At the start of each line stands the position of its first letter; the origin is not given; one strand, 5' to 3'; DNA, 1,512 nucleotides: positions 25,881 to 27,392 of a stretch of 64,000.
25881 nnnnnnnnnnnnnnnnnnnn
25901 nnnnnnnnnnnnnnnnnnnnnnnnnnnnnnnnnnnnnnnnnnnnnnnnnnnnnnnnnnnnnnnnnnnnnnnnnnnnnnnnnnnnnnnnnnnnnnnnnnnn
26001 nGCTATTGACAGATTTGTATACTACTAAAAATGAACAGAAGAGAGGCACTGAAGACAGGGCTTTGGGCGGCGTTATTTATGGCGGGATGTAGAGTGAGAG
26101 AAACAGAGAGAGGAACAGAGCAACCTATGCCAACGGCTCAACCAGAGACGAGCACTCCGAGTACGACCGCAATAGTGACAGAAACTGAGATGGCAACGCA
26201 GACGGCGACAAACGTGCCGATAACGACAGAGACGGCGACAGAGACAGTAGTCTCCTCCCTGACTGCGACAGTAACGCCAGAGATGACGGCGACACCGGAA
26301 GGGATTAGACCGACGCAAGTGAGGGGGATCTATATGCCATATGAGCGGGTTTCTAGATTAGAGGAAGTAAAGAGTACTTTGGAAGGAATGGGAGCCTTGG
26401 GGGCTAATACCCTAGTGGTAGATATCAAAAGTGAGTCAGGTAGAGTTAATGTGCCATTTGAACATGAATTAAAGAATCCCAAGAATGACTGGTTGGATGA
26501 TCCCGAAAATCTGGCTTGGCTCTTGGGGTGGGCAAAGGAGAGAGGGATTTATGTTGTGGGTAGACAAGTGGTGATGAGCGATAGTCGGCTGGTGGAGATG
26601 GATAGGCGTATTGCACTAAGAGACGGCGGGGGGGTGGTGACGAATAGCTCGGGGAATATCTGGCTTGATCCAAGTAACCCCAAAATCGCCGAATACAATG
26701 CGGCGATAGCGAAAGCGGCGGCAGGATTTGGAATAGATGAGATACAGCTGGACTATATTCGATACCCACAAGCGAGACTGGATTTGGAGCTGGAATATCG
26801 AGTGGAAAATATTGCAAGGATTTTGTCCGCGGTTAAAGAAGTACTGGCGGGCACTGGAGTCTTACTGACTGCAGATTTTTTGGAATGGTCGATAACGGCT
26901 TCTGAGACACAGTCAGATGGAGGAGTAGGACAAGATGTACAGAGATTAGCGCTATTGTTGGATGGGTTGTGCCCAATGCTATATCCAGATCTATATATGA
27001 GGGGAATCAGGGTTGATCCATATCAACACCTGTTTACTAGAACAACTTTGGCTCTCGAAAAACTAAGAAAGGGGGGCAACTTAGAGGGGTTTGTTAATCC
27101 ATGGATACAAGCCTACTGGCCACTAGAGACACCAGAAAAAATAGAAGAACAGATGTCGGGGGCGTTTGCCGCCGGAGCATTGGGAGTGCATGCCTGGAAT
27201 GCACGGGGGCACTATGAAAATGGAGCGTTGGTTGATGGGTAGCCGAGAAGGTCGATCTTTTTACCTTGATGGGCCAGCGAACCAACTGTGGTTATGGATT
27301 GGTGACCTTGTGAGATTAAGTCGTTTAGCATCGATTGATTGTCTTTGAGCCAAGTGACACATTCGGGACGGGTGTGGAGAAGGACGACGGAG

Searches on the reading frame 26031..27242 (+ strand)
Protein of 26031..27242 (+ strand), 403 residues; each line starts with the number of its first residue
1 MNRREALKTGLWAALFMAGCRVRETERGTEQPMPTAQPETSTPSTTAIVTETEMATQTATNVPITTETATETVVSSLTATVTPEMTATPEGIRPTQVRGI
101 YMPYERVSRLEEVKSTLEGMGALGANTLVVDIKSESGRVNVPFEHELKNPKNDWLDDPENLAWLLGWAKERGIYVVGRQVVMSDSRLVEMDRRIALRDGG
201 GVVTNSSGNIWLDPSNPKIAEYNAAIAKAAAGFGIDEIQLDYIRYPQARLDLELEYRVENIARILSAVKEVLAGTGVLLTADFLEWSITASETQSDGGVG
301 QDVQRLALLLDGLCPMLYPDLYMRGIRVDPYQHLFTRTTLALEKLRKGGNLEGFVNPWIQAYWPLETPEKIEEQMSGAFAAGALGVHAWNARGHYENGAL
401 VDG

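Call 8: search_protein_families(library=pfam, proteins=[window:26031-27242:+], max_evalue=0.001)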
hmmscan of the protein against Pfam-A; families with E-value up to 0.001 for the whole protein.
window:26031-27242:+ (403 aa): 1 family
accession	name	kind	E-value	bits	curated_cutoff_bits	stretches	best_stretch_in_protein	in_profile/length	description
PF13200.12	DUF4015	-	4.6e-44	151.2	27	1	99-395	1-313/313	Putative glycosyl hydrolase domain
